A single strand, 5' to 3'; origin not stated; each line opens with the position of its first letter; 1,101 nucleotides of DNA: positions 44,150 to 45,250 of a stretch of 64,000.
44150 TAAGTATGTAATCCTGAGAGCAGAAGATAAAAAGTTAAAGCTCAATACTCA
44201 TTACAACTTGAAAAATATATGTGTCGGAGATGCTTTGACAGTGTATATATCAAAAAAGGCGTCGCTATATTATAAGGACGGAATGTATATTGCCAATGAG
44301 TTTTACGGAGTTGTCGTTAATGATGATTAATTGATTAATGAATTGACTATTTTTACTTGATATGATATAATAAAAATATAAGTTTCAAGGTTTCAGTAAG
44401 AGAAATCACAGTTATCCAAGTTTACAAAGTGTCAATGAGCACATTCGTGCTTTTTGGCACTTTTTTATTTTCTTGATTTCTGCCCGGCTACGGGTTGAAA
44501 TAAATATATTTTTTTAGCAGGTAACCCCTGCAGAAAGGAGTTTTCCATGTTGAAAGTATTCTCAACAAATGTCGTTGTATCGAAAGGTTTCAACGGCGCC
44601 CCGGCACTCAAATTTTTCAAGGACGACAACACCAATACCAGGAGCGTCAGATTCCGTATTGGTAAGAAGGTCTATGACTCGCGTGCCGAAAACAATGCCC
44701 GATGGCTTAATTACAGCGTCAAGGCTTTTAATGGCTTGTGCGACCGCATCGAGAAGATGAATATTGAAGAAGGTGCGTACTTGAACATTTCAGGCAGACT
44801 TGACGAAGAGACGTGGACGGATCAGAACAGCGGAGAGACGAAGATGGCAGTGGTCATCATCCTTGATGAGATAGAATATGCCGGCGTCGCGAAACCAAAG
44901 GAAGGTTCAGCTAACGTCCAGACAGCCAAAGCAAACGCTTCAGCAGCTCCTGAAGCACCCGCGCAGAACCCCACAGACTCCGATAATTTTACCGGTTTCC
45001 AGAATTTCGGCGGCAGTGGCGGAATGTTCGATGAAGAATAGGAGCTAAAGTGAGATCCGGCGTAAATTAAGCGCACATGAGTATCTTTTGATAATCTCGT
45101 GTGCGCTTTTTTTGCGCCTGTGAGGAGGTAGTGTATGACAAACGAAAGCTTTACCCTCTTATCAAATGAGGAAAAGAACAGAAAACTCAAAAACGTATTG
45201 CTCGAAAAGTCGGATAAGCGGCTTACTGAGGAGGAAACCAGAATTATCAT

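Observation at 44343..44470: Copy 2 of the repeated leader module sits directly upstream of ssb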

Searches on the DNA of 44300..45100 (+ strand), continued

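Call 40: search_with_rna_model(model_id=R1, sources=[L198, L199, L200, L201, L202, L204, L205, L208, L209, L210, L211, L212, L213, L214, L215, L216, L217, L219, L220, L221, L222, L223, L224, L225, L226, L227, L228, L229, L230, L231, L232, L233, L234, L236, L237, L239, L240, L241, L242, L244, L245, L246, L247, L248, L249, L250, L251, L253, L254, L255, L256, L258, L259, L260, L261, L262, L264, L265, L267, L268, L269, L270, L271, L272, L273, L274, L275, L276, L277, L278, L279, L280, L281, L283, L284, L285, L286, L287, L288, L289, L290, L291, L292, L293, L294, L296, L297, L298, L299, L300, L301, L302, L303, L304, L305, L306, L309, L311, L313, L314], max_evalue=0.001, make_alignment=true)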
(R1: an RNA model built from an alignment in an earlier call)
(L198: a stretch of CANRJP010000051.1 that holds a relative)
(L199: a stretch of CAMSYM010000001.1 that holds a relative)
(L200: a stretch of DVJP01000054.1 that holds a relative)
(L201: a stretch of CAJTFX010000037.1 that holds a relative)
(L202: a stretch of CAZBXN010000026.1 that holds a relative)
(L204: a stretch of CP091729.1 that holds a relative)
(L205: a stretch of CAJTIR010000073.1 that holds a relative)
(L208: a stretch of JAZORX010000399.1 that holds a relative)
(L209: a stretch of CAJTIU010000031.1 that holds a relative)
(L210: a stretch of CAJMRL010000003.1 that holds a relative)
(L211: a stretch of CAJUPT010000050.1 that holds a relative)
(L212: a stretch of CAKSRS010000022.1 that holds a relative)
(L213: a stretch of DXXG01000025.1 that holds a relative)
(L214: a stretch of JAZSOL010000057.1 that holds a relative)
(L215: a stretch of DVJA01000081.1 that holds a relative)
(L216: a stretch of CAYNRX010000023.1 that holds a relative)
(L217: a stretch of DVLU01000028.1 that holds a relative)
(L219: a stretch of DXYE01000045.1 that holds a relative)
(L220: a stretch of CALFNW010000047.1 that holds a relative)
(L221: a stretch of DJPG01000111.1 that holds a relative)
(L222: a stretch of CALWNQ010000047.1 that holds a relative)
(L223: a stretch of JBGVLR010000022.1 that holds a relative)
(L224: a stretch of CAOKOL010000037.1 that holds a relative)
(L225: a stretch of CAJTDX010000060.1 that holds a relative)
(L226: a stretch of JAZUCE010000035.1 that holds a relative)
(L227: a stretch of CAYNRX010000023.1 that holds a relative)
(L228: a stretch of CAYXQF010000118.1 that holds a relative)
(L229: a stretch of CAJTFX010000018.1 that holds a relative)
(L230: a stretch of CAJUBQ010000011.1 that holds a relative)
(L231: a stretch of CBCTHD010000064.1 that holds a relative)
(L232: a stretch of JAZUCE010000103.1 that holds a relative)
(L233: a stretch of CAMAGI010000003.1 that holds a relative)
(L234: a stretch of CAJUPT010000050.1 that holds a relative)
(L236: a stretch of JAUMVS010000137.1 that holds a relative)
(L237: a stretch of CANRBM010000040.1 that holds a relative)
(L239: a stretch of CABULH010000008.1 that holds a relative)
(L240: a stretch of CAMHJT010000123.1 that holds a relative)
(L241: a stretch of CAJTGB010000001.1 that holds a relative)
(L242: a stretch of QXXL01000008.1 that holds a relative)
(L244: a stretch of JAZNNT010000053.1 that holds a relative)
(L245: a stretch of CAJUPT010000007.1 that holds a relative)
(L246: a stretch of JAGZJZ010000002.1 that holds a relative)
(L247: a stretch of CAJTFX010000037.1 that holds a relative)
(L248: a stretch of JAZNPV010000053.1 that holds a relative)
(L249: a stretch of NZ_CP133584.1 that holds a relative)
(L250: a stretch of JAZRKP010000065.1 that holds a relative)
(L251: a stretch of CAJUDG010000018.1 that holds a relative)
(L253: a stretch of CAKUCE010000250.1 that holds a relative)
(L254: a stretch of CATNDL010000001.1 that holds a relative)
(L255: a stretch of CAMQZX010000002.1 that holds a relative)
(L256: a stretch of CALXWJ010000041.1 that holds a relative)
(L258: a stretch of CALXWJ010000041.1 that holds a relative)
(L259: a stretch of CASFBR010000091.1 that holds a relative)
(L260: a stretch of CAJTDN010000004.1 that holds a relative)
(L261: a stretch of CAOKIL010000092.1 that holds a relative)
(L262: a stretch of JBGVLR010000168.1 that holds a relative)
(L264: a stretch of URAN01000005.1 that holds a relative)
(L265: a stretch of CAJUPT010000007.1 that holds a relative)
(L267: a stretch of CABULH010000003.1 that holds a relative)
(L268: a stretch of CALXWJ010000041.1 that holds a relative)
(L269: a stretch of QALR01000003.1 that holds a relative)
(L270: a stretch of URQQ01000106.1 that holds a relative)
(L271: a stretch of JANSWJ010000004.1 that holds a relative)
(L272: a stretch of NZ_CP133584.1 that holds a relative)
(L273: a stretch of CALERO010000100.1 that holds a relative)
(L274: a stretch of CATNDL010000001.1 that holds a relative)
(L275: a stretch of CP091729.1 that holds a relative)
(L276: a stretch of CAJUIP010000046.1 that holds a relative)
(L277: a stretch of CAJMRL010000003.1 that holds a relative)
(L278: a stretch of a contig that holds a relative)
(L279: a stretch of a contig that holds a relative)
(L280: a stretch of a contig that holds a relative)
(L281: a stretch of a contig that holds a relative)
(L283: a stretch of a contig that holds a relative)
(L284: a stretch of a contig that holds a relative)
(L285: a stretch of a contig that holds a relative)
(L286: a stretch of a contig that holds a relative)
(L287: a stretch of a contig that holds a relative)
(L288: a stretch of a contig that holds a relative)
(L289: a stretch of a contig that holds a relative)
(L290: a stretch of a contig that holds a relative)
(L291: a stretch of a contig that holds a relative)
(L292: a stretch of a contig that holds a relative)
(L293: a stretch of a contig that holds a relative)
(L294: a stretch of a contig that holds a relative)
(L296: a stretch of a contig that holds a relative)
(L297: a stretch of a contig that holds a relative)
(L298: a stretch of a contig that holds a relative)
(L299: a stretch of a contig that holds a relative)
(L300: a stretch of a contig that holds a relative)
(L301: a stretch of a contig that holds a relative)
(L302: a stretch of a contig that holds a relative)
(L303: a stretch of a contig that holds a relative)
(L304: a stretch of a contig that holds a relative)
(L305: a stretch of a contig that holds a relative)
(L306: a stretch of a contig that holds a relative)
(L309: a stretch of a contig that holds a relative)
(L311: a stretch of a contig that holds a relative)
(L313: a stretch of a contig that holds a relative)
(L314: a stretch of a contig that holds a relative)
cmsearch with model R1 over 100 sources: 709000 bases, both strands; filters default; matches with E-value up to 0.001: 102.
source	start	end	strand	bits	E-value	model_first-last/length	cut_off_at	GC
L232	2096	2206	+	108.6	7.3e-16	1-109/109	no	0.29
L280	1789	1899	-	107.9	9.7e-16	1-109/109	no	0.31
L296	1840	1950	+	106.1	2e-15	1-109/109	no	0.32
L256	6734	6839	-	105.9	2.2e-15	1-109/109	no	0.28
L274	4742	4852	-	105.6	2.5e-15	1-109/109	no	0.35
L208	1705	1812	-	105.1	3.1e-15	1-109/109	no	0.35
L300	7430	7537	-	104.9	3.4e-15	1-109/109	no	0.34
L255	149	259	+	104.2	4.4e-15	1-109/109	no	0.34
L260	7033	7143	+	104.2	4.4e-15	1-109/109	no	0.34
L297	3297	3404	+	104.1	4.7e-15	1-109/109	no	0.35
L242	6205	6315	-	103.5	6e-15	1-109/109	no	0.34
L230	4171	4281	+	103.3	6.4e-15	1-109/109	no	0.33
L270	7483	7593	-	103.3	6.4e-15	1-109/109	no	0.33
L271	7781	7891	+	103.3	6.4e-15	1-109/109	no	0.33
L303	6291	6401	-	103.3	6.4e-15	1-109/109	no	0.33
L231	600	706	-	102.5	9.1e-15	1-109/109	no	0.34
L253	2014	2125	+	102.4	9.3e-15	1-109/109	no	0.37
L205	3299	3409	-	101.9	1.1e-14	1-109/109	no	0.34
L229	3091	3201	+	101.9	1.1e-14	1-109/109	no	0.34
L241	5166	5276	+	101.9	1.1e-14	1-109/109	no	0.34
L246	6524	6634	+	101.9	1.1e-14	1-109/109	no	0.34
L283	3483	3593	+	101.9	1.1e-14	1-109/109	no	0.34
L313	2065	2175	-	101.9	1.1e-14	1-109/109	no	0.34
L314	616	726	+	101.9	1.1e-14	1-109/109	no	0.34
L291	5886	5997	-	101.8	1.2e-14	1-109/109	no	0.36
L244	73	184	+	100.6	1.9e-14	1-109/109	no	0.28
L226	4881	4994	-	100.1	2.4e-14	1-109/109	no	0.27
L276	815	926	+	100.1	2.4e-14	1-109/109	no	0.36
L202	6964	7071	-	98.8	4.1e-14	1-109/109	no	0.3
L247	728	838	-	98.6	4.5e-14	1-109/109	no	0.35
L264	5724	5836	+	98.3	4.9e-14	1-109/109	no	0.3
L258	882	991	-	97.5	7e-14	1-109/109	no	0.27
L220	1239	1351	-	96.9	9e-14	1-109/109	no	0.28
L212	5457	5569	+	96.8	9.2e-14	1-109/109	no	0.29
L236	2230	2342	-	96.8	9.2e-14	1-109/109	no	0.29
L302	654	766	-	95.9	1.3e-13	1-109/109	no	0.3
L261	4191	4301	-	95.7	1.5e-13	1-109/109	no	0.3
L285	1103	1210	-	95.4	1.6e-13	1-109/109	no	0.29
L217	3156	3267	+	95.4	1.6e-13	1-109/109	no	0.31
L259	5395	5506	+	95.4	1.6e-13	1-109/109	no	0.31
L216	902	1013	+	95.4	1.7e-13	1-109/109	no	0.31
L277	3960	4071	-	95.3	1.7e-13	1-109/109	no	0.31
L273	4224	4338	+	94.5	2.4e-13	1-109/109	no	0.29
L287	1932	2046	+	94.5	2.4e-13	1-109/109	no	0.29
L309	2182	2296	+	94.5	2.4e-13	1-109/109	no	0.29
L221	2876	2986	-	94.3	2.6e-13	1-109/109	no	0.34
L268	1451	1558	-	94.1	2.8e-13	1-109/109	no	0.31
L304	718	825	+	93.8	3.1e-13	1-109/109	no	0.25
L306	442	550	-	93.3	4e-13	1-109/109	no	0.33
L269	4748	4856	-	93.3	4e-13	1-109/109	no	0.37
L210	783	890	-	92.2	6.2e-13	1-109/109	no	0.32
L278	2022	2129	+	91.7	7.4e-13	1-109/109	no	0.25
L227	3767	3874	+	91.4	8.4e-13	1-109/109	no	0.32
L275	4374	4479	-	91.4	8.6e-13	1-109/109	no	0.25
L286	3935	4042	+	90.5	1.2e-12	1-109/109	no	0.33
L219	2573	2680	-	90.4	1.3e-12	1-109/109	no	0.32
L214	5247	5356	+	90.2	1.4e-12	1-109/109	no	0.3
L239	6647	6756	-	89.3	2e-12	1-109/109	no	0.34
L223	5764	5879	+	88.8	2.5e-12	1-109/109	no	0.3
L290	677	786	+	88.7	2.5e-12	1-109/109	no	0.34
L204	3867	3983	-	87.9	3.5e-12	1-109/109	no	0.28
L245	4481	4589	-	87.3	4.6e-12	1-109/109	no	0.35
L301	458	563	+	86.8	5.6e-12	1-109/109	no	0.4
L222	3359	3469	+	86.7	5.9e-12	1-109/109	no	0.39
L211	1831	1939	+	86.5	6.4e-12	1-109/109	no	0.35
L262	2088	2203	+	86.2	7.2e-12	1-109/109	no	0.3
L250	111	226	-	85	1.2e-11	1-109/109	no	0.3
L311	4824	4928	-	84.4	1.5e-11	1-109/109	no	0.31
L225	3238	3342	-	83.6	2.1e-11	1-109/109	no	0.32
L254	2123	2228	-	81.1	5.9e-11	1-109/109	no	0.36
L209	767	871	-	81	6.2e-11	1-109/109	no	0.35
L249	7475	7581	-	80.7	6.7e-11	1-109/109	no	0.34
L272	2022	2127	-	80.7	7e-11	1-109/109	no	0.3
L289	1278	1387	-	79.8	9.7e-11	1-109/109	no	0.39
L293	168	280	+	78.7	1.5e-10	1-109/109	no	0.35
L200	370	481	-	78.5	1.7e-10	1-109/109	no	0.38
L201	2711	2816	-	78.4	1.8e-10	1-109/109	no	0.39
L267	2839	2950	-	78.2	1.9e-10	1-109/109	no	0.41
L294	2340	2452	+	77.8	2.2e-10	1-109/109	no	0.36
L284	848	960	-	77.8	2.2e-10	1-109/109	no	0.35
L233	2125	2237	+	77.7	2.3e-10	1-109/109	no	0.38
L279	2289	2401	+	77.6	2.4e-10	1-109/109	no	0.35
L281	1360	1475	+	77.2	2.9e-10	1-109/109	no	0.37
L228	4366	4482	-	76.8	3.4e-10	1-109/109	no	0.35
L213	2956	3061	-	76.4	4e-10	1-109/109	no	0.42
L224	5686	5789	-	76.3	4.2e-10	1-109/109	no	0.34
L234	3896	3999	+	76.3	4.2e-10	1-109/109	no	0.34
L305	6046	6151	+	76.1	4.5e-10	1-109/109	no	0.45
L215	5868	5973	+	73.5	1.3e-09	1-109/109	no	0.42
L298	4450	4555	-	73.5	1.3e-09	1-109/109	no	0.42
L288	5707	5822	+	73.4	1.3e-09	1-109/109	no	0.29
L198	2889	2999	+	72.9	1.7e-09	1-109/109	no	0.41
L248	2154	2268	+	72.5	2e-09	1-109/109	no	0.35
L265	3707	3811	-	71.3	3.2e-09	1-109/109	no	0.36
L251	6003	6116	-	70.4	4.7e-09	1-109/109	no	0.41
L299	4291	4404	+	70.1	5.2e-09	1-109/109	no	0.39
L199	1677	1784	+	68.9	8.6e-09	1-109/109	no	0.38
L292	2006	2123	-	67.8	1.3e-08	1-109/109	no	0.42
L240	1954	2056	+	65.8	3e-08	1-109/109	no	0.35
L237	6938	7032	+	65.5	3.5e-08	1-109/109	no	0.32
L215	563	665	+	64.1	6.3e-08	1-109/109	no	0.45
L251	1939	2050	-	57.4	9.7e-07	1-109/109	no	0.41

Alignment A4: 102 matches aligned to the model, 156 columns, each read 5' to 3' on its own strand. Consensus structure (alignment columns), stored with it:
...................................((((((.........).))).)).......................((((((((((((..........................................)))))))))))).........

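Call 60: search_with_rna_model(model_id=R1, sources=[L315, L316, L317, L318, L319, L320, L321, L322, L323, L324, L325, L326, L327, L328, L329, L330, L331, L332, L333, L334, L335, L336, L337, L338, L339, L340, L341, L342, L343, L344, L345, L346, L347, L348, L349, L350, L351, L352, L353, L354, L355, L356, L357, L358, L359, L360, L361, L362, L363, L364, L365, L366, L367, L368, L369, L370, L371, L372, L373, L374, L375, L376, L377, L378, L379, L380, L381, L382, L383, L384, L385, L386, L387, L388, L389, L390, L391, L392, L393, L394], max_evalue=0.01, make_alignment=true)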
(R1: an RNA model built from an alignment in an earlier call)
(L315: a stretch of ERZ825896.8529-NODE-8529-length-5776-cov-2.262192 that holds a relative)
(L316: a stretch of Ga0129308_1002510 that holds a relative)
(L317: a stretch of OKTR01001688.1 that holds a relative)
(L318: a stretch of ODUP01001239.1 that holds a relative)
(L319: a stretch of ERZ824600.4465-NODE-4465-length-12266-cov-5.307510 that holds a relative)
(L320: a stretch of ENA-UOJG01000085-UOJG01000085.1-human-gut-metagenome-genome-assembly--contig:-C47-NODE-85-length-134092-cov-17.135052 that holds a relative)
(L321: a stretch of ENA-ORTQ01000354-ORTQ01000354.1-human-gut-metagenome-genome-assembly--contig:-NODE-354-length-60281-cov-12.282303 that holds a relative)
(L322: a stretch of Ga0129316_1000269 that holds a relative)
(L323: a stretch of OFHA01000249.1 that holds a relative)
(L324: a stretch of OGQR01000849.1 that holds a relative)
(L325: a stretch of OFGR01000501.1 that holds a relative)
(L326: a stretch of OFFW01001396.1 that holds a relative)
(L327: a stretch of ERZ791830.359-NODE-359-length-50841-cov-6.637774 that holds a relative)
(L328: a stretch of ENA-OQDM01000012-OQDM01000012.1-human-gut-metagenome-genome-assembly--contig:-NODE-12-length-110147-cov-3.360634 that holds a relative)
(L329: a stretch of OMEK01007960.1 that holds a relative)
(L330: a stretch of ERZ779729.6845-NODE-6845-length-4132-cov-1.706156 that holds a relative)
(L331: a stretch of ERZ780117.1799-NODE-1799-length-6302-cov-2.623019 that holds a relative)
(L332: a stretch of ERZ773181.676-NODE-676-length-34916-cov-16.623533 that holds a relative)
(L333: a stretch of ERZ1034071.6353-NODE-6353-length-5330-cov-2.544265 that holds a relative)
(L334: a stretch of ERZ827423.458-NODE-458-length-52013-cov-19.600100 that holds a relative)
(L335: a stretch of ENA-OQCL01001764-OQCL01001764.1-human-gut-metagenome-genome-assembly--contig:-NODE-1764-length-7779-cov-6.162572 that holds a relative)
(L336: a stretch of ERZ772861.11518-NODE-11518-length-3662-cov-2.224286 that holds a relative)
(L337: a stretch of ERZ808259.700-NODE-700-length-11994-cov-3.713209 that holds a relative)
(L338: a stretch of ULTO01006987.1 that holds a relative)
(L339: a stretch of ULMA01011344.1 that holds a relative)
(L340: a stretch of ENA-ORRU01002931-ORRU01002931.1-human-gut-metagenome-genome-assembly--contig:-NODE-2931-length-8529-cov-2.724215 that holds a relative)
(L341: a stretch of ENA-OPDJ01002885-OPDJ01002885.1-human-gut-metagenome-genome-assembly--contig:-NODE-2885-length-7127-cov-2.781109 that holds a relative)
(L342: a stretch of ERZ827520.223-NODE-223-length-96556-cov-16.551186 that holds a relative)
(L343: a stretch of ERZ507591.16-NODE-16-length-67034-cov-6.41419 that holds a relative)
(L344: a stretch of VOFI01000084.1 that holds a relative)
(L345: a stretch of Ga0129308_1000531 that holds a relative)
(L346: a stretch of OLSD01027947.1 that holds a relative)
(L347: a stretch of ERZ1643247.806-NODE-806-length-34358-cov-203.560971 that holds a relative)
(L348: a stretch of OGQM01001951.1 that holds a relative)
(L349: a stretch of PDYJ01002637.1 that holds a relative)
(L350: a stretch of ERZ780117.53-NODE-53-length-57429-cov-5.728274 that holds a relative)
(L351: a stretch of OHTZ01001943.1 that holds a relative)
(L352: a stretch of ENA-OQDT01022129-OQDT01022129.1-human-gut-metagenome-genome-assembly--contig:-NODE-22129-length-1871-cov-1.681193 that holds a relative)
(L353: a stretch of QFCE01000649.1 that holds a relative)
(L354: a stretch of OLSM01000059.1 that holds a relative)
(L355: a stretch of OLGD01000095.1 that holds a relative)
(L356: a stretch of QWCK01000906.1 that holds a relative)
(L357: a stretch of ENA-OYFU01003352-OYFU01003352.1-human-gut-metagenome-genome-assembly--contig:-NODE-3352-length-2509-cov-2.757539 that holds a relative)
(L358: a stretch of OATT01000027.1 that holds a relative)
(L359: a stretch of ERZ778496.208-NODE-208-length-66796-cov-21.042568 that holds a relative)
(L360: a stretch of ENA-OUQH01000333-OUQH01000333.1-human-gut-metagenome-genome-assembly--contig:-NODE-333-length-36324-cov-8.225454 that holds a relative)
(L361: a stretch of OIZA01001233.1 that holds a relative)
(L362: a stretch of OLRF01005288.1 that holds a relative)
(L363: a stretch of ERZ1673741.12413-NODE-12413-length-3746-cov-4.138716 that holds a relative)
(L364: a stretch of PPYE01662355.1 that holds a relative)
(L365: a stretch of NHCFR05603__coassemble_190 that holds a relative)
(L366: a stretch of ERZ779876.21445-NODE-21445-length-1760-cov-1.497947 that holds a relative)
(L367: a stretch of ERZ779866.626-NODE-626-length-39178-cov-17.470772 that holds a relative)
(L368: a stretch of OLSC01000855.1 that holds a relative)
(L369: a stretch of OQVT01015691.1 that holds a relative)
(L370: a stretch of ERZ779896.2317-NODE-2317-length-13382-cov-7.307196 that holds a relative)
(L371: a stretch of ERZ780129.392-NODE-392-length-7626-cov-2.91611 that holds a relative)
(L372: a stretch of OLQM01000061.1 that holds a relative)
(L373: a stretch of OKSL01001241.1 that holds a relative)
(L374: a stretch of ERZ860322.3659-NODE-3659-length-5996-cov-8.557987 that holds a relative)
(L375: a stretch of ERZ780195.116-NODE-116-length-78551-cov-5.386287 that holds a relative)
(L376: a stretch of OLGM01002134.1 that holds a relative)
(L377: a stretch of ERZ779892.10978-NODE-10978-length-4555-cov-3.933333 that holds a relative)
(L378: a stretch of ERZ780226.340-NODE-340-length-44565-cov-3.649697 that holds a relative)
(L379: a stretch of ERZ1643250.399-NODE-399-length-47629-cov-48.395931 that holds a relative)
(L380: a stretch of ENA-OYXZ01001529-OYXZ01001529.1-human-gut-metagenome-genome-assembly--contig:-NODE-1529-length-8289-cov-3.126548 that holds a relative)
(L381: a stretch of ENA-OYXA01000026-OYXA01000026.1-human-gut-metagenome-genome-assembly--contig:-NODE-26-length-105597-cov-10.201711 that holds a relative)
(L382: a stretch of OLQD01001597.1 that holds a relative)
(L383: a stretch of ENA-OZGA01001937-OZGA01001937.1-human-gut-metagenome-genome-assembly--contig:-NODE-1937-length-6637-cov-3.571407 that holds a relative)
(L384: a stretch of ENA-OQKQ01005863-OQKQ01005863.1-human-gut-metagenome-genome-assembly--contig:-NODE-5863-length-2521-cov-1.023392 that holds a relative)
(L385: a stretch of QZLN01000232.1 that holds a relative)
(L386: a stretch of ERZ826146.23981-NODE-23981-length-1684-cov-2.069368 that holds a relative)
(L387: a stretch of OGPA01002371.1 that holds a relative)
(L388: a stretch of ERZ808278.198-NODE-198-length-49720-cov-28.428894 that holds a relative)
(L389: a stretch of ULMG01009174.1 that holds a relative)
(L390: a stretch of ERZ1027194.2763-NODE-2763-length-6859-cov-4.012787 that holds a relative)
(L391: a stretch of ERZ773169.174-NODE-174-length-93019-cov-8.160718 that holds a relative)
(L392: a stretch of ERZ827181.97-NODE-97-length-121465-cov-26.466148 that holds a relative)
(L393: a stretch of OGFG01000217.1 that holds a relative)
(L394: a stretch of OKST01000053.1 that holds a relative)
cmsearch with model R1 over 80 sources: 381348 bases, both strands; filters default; matches with E-value up to 0.01: 79.
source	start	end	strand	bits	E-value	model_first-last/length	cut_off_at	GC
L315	2310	2420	+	106.2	1.1e-15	1-109/109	no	0.29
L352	404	514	+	106.1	1.1e-15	1-109/109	no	0.32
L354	2311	2421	+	106.1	1.1e-15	1-109/109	no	0.32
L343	2310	2420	+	104.5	2.2e-15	1-109/109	no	0.34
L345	2310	2420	+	103.3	3.5e-15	1-109/109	no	0.33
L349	2310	2420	+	103.3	3.5e-15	1-109/109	no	0.33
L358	2309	2419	+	101.9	6.2e-15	1-109/109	no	0.34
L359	2309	2419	+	101.9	6.2e-15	1-109/109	no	0.34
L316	2308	2419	+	101.1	8.6e-15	1-109/109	no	0.39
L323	2188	2298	+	98.6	2.4e-14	1-109/109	no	0.35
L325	2188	2298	+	98.6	2.4e-14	1-109/109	no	0.35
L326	2188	2298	+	98.6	2.4e-14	1-109/109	no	0.35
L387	2210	2321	+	98.2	2.9e-14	1-109/109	no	0.36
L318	2305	2416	+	95.3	9.4e-14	1-109/109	no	0.31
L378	2270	2384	+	94.5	1.3e-13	1-109/109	no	0.29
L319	2310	2422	+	94.4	1.3e-13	1-109/109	no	0.35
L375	2310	2422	+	93.6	1.9e-13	1-109/109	no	0.34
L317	455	567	+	93.3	2.1e-13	1-109/109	no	0.35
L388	2310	2422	+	93.3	2.1e-13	1-109/109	no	0.35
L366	712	824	+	92.1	3.5e-13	1-109/109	no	0.34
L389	2316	2426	+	91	5.5e-13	1-109/109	no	0.31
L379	2316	2425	+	89.6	9.6e-13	1-109/109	no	0.34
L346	572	681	+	89.4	1e-12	1-109/109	no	0.33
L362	443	555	+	88.8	1.3e-12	1-109/109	no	0.35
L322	2317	2427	+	87.8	2e-12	1-109/109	no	0.36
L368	2314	2425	+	87.4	2.4e-12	1-109/109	no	0.32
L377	2316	2426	+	86.9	2.9e-12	1-109/109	no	0.34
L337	2316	2426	+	86.8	3e-12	1-109/109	no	0.33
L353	2308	2422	+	86.5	3.4e-12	1-109/109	no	0.37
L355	2308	2422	+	86.5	3.4e-12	1-109/109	no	0.37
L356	2308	2422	+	86.5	3.4e-12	1-109/109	no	0.37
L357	186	300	+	86.5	3.4e-12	1-109/109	no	0.37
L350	2315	2424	+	86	4.2e-12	1-109/109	no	0.35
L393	2316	2426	+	85.8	4.6e-12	1-109/109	no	0.34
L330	1475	1585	+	85.7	4.8e-12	1-109/109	no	0.35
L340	2316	2426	+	85.7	4.8e-12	1-109/109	no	0.35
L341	2316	2426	+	85.7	4.8e-12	1-109/109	no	0.35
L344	2316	2426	+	85.7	4.8e-12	1-109/109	no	0.35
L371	2316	2426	+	85.7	4.8e-12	1-109/109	no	0.35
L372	2316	2426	+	85.7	4.8e-12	1-109/109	no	0.35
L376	2316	2426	+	85.7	4.8e-12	1-109/109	no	0.35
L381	2316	2426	+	85.7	4.8e-12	1-109/109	no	0.35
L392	2316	2426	+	85.7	4.8e-12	1-109/109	no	0.35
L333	2316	2426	+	84.6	7.4e-12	1-109/109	no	0.35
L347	2308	2420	+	84.5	7.8e-12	1-109/109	no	0.29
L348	2310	2420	+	84.4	7.9e-12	1-109/109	no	0.3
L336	9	119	+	84.4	8.2e-12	1-109/109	no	0.36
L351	2316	2426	+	84.4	8.2e-12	1-109/109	no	0.36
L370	2316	2426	+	84.4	8.2e-12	1-109/109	no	0.36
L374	2316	2426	+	84.4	8.2e-12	1-109/109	no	0.36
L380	2316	2426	+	84.4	8.2e-12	1-109/109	no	0.36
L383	1320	1430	+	84.4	8.2e-12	1-109/109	no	0.36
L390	1517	1627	+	84.4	8.2e-12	1-109/109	no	0.36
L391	2316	2426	+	84.4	8.2e-12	1-109/109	no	0.36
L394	2316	2426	+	84.4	8.2e-12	1-109/109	no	0.36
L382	2316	2426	+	83.3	1.3e-11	1-109/109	no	0.34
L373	2316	2426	+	83.1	1.4e-11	1-109/109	no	0.37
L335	165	275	+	82.4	1.8e-11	1-109/109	no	0.37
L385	2312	2424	+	78.8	7.9e-11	1-109/109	no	0.3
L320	2312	2425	+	78.5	9.1e-11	1-109/109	no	0.36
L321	2312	2425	+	78.5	9.1e-11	1-109/109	no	0.36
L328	2312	2425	+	78.5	9.1e-11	1-109/109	no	0.36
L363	1639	1750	+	76.4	2.2e-10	1-109/109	no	0.35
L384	1795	1906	+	75.9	2.6e-10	1-109/109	no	0.36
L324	2314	2425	+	75.5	3.2e-10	1-109/109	no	0.36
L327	2314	2425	+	75.5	3.2e-10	1-109/109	no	0.36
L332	2314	2425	+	75.5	3.2e-10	1-109/109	no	0.36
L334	2314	2425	+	75.5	3.2e-10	1-109/109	no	0.36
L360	2314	2425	+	75.5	3.2e-10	1-109/109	no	0.36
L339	2314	2425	+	75.4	3.3e-10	1-109/109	no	0.37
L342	2314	2425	+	75.4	3.3e-10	1-109/109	no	0.37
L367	2312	2423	+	74.8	4.2e-10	1-109/109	no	0.39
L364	2316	2424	+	73.7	6.5e-10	1-109/109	no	0.4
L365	2316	2424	+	73.7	6.5e-10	1-109/109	no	0.4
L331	2311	2424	+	73.5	7.2e-10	1-109/109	no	0.37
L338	2314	2425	+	72.2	1.2e-09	1-109/109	no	0.35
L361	2314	2425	+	72.2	1.2e-09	1-109/109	no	0.35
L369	751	862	+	72.2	1.2e-09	1-109/109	no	0.35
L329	1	87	+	57.4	5.3e-07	25-109/109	5'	0.37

Alignment A6: 79 matches aligned to the model, 128 columns, each read 5' to 3' on its own strand. Consensus structure (alignment columns), stored with it:
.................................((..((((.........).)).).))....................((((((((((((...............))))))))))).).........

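Call 70: search_dna_similar(query=window:44300-45100:+, collection=plasmids, mode=distant, max_rows=20)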
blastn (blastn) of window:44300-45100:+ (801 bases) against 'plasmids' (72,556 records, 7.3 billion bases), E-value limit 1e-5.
No match.
